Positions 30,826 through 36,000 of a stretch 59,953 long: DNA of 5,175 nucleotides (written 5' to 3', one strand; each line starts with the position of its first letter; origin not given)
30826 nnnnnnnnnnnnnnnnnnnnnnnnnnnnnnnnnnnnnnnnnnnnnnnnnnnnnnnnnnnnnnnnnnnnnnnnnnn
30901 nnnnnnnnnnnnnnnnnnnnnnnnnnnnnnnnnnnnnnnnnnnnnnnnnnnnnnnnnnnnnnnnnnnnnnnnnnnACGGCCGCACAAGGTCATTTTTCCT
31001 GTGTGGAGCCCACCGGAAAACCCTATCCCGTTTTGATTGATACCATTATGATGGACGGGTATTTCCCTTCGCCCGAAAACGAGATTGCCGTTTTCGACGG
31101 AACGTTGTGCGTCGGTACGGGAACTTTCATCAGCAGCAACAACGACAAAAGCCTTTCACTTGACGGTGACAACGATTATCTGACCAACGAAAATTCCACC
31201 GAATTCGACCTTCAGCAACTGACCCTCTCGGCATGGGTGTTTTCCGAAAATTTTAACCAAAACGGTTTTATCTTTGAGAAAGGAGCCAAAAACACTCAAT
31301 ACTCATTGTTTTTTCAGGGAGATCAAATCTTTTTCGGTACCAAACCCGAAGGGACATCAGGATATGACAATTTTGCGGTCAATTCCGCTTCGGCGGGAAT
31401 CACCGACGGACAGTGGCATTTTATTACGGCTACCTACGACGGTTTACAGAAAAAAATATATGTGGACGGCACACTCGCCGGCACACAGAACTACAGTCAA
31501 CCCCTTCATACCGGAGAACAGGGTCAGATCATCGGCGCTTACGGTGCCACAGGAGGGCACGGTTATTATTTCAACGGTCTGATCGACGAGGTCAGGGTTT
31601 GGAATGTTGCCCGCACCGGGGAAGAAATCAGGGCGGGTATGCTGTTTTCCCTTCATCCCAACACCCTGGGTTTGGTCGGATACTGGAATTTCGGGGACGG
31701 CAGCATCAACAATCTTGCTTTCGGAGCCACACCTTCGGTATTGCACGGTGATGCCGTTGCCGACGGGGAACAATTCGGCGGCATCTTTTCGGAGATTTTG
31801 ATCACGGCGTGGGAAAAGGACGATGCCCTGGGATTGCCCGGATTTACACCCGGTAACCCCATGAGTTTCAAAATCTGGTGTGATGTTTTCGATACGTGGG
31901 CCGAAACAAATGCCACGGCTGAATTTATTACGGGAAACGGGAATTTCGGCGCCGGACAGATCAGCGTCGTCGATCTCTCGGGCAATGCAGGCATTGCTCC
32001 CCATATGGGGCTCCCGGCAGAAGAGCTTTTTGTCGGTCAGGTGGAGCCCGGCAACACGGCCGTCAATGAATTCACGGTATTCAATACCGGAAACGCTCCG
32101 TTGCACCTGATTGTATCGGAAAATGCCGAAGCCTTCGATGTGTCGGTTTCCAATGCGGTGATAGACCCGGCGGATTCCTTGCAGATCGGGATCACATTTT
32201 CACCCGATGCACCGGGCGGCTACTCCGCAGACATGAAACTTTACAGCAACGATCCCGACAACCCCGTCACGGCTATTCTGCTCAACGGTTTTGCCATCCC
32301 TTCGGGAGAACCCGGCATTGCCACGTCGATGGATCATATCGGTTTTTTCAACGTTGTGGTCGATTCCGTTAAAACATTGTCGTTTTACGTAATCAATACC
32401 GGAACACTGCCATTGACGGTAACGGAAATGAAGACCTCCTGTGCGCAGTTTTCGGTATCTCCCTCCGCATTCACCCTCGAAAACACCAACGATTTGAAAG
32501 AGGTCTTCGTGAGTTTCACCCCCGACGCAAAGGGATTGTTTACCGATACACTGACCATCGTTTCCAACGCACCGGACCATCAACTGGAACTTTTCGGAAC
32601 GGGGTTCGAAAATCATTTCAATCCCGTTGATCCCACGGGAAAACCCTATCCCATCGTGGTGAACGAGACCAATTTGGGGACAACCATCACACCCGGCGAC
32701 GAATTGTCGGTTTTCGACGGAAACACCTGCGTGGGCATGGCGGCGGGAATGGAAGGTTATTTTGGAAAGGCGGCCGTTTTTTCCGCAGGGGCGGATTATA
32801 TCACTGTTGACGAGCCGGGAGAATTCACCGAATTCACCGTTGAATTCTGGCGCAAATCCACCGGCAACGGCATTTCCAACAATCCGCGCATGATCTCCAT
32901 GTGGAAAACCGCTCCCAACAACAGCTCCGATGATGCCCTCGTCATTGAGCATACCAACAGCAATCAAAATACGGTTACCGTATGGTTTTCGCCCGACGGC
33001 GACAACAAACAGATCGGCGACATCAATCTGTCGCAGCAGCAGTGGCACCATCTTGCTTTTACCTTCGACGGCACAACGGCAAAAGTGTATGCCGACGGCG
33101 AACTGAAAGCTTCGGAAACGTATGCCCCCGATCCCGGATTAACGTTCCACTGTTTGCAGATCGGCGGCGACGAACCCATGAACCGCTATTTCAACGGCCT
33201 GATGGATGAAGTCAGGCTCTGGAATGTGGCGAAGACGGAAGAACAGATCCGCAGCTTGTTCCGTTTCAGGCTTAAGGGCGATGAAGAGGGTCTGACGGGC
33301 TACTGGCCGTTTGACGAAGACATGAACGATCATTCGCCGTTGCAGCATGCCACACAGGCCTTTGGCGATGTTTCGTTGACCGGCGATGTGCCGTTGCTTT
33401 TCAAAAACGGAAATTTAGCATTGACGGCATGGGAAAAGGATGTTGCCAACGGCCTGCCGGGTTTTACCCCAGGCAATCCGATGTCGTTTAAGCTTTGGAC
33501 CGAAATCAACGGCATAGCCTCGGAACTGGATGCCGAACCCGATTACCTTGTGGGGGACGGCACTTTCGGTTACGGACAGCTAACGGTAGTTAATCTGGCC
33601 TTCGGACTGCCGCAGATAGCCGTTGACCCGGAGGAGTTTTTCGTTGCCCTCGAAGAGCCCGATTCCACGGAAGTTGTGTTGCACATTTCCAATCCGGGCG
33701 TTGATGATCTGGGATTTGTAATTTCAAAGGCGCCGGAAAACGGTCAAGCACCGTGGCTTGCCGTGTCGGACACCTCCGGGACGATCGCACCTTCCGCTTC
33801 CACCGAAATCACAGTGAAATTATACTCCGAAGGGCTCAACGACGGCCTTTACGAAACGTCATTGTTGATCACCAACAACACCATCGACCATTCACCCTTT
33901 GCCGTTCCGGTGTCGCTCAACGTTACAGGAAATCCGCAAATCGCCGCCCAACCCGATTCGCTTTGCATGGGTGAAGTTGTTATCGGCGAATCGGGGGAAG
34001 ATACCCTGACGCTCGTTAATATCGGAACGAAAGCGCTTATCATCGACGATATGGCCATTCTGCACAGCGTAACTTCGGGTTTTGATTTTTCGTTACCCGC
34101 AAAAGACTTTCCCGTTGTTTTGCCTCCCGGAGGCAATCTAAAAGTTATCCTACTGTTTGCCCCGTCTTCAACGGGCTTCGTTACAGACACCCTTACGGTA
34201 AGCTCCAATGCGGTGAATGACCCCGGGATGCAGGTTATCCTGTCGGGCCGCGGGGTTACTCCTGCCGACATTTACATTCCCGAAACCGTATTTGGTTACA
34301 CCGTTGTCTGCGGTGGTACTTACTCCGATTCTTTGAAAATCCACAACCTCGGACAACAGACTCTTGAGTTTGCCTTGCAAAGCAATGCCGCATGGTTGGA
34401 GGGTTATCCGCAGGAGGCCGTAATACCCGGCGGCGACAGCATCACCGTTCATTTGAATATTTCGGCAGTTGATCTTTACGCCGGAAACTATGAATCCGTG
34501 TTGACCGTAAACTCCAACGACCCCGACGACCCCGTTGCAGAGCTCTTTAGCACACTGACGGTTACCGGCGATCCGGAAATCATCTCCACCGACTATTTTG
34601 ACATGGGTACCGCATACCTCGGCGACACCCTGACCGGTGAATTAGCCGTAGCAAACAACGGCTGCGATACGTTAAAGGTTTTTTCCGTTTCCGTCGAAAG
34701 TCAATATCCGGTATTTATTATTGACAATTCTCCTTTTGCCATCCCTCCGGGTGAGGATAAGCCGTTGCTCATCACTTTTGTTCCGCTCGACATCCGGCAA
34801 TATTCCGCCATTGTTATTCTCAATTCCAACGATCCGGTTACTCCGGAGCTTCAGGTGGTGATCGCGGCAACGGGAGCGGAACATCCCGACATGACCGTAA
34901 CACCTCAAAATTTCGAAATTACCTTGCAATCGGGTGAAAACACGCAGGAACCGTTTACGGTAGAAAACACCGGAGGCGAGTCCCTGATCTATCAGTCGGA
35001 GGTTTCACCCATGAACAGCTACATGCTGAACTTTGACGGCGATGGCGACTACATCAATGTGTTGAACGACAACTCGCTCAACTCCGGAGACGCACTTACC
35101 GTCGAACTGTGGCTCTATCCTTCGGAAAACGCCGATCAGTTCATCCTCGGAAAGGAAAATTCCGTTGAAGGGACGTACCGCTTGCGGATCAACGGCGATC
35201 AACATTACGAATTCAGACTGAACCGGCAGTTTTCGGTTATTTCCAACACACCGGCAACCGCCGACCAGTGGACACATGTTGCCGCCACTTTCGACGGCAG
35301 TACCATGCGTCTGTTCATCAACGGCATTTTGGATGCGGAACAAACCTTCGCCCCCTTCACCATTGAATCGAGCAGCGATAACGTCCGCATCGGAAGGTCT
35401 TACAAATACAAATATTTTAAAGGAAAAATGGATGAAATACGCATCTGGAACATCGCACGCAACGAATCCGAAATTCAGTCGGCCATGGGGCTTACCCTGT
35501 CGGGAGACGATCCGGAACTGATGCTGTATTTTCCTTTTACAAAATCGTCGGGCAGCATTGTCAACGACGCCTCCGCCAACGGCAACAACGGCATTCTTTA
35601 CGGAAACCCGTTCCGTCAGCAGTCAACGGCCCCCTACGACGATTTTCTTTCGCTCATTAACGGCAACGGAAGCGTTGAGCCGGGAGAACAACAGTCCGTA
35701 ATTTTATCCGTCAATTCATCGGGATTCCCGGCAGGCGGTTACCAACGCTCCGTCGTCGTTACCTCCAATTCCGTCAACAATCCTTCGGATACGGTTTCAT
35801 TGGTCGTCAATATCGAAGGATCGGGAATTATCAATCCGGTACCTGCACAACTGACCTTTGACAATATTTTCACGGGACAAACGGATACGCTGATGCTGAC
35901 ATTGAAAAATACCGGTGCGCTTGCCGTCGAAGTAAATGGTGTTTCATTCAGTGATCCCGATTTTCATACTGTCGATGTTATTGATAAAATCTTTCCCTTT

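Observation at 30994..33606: Every LamG-like domain in the locus is a nested insertion inside another beta-sandwich domain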

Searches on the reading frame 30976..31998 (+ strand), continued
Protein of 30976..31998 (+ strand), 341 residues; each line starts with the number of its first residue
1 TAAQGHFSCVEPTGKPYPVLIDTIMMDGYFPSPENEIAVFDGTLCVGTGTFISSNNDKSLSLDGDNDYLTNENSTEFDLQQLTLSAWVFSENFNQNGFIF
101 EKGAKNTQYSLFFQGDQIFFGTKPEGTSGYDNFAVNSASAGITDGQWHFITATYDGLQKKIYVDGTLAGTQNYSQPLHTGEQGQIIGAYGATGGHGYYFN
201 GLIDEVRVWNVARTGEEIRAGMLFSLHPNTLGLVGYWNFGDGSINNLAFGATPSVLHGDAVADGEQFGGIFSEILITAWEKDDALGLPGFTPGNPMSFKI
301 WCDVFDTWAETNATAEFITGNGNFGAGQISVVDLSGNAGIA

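Call 41: predict_structure(alignment_id=A3)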
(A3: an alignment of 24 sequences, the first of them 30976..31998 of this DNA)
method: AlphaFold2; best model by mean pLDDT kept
length: 341 residues; sequences in the alignment: 24
mean_pLDDT: 89.5   pTM: 0.80
mean pLDDT of the five models: 89.5, 89.2, 89.2, 88.7, 87.8
residues with pLDDT >= 90: 233; 70-90: 81; 50-70: 27; < 50: 0
segments of 3 or more residues with pLDDT < 50: none
pLDDT, mean of each block of 10 residues (from residue 1): 79 94 77 85 94 73 95 92 98 96 80 97 90 96 96 98 97 92 89 73 97 90 84 94 91 93 81 85 96 97 83 93 93 81 51
secondary structure, 60 per line:
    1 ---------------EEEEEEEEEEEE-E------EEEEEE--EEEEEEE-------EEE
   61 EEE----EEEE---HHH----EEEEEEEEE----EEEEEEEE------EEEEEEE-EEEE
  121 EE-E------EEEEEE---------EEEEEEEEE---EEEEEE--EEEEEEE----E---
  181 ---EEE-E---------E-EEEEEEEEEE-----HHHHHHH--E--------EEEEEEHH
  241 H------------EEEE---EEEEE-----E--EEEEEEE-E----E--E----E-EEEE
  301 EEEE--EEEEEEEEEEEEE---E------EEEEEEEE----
elements in order: E16-27 E36-41 E44-50 E58-63 E68-71 E82-90 E95-102 E109-115 E117-122 E131-136 E146-154 E158-163 E166-172 E184-186 E200-209 H215-221 E233-238 E254-257 E261-265 E274-280 E297-304 E307-319 E330-337

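Call 43: fold_search(model_id=the predicted structure, library=pdb)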
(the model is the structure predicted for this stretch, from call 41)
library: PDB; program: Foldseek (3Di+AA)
matches with E <= 10: 1480; with E <= 0.001: 388
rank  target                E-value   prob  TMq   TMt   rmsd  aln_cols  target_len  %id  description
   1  8d8o_B                2.6e-10  1.00  0.43  0.15   6.3       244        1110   18  Cryo-EM structure of substrate unbound PAPP-A (released 2022-09-28)
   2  8a7d_C                3.2e-10  1.00  0.46  0.18   6.1       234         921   19  Partial dimer complex of PAPP-A and its inhibitor STC2 (released 2022-11-02)
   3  7ufg_B                6.9e-10  1.00  0.45  0.14   5.8       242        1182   18  Cryo-EM structure of PAPP-A in complex with IGFBP5 (released 2022-09-28)
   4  4dqa                  1.3e-09  1.00  0.47  0.46   7.2       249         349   19  Crystal structure of a putative carbohydrate binding protein (BACOVA_03559) from Bacteroides ovatus ATCC 8483 at 1.50 A  (released 2012-03-21)
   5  7ufg_A                2.0e-09  1.00  0.39  0.12   3.5       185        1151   20  Cryo-EM structure of PAPP-A in complex with IGFBP5 (released 2022-09-28)
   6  8s50_A                3.4e-09  1.00  0.45  0.65   4.0       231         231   17  Cryo-EM structure of the C terminal region of PTX3 with a section of coiled-coil (released 2025-01-22)
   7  8hgg_C                3.8e-09  1.00  0.48  0.12   9.3       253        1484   20  Structure of 2:2 PAPP-A.ProMBP complex (released 2023-01-11)
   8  7y5n_C                3.9e-09  1.00  0.45  0.15  11.4       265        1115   18  Structure of 1:1 PAPP-A.ProMBP complex(half map) (released 2023-01-11)
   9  7zl1_A                4.2e-09  1.00  0.44  0.67   4.4       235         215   15  PTX3 Pentraxin Domain (released 2022-08-03)
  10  9k6v_A                7.3e-09  1.00  0.44  0.68   4.3       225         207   17  Pentraxin Domain of PTX3 Hexamer (released 2025-10-22)
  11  7y5q_B                8.1e-09  1.00  0.48  0.16   4.2       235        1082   18  Structure of 1:1 PAPP-A.STC2 complex(half map) (released 2023-01-11)
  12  8hgh_A                1.4e-08  1.00  0.47  0.12   4.5       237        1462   18  Structure of 2:2 PAPP-A.STC2 complex (released 2023-01-11)
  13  9k6n_B                1.4e-08  1.00  0.47  0.74   4.0       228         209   16  Pentraxin Domain of PTX3 Tetramer (released 2025-10-22)
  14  9k6n_A                1.9e-08  1.00  0.45  0.72   4.0       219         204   16  Pentraxin Domain of PTX3 Tetramer (released 2025-10-22)
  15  9k6u_A                2.0e-08  1.00  0.44  0.68   4.5       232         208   17  Pentraxin Domain of PTX3 Octamer (released 2025-10-22)
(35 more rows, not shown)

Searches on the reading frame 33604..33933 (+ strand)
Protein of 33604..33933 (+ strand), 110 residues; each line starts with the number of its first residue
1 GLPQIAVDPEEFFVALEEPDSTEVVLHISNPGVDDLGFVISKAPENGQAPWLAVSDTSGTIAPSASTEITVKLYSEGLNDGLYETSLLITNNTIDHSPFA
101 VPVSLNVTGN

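Call 44: search_protein_families(library=pfam, proteins=[window:33604-33933:+], max_evalue=10)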
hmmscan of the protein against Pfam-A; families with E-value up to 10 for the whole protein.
window:33604-33933:+ (110 aa): 7 families
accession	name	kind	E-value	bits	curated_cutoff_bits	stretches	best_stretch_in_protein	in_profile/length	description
PF19190.6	BACON_2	-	1.7e-06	28.3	25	1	5-90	2-82/94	Viral BACON domain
PF22544.2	HYDIN_VesB_CFA65-like_Ig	-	2.5e-05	24.9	25.5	1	17-95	16-89/100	HYDIN/CFA65/VesB-like, Ig-like domain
PF22076.2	Cep192_D6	-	0.0086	16.7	35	1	5-76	4-71/101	Cep192 domain 6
PF21310.3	OCRL-like_ASH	-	0.023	15.3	27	1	23-74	18-71/109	Inositol polyphosphate 5-phosphatase OCRL-like, ASH domain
PF15780.11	ASH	-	0.027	15.1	27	1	21-73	24-74/98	Abnormal spindle-like microcephaly-assoc'd, ASPM-SPD-2-Hydin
PF00635.32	Motile_Sperm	-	0.1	12.9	25.9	1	5-75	2-69/109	MSP (Major sperm protein) domain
PF13004.13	BACON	-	0.11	13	25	1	48-72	8-29/61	Putative binding domain, N-terminal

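Call 45: search_protein_families(library=ncbifam, proteins=[window:33604-33933:+], max_evalue=10)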
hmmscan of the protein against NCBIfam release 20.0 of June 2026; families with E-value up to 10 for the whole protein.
window:33604-33933:+ (110 aa): 0 families

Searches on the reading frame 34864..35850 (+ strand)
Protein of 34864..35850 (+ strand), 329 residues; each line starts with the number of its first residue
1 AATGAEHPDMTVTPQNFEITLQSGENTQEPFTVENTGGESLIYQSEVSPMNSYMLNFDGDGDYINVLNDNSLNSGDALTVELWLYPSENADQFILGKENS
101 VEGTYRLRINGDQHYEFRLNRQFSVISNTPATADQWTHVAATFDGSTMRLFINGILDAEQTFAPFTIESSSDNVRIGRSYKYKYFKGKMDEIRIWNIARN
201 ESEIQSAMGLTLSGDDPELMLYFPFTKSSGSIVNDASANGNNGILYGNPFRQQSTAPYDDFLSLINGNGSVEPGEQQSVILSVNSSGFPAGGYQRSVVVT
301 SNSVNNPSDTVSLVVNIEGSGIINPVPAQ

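Call 24: search_protein_families(library=ncbifam, proteins=[window:34864-35850:+], max_evalue=1)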
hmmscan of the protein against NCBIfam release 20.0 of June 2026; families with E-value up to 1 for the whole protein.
window:34864-35850:+ (329 aa): 2 families
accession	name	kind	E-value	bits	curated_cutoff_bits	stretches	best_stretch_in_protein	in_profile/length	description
NF052521.1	TafC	equivalog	1.1e-07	31.4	410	1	52-205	192-357/373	TafC family fimbrial protein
NF041425.1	OS_HP2_seleno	subfamily_domain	0.0063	16.8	100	1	270-317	50-97/98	OS_HP2 family (seleno)protein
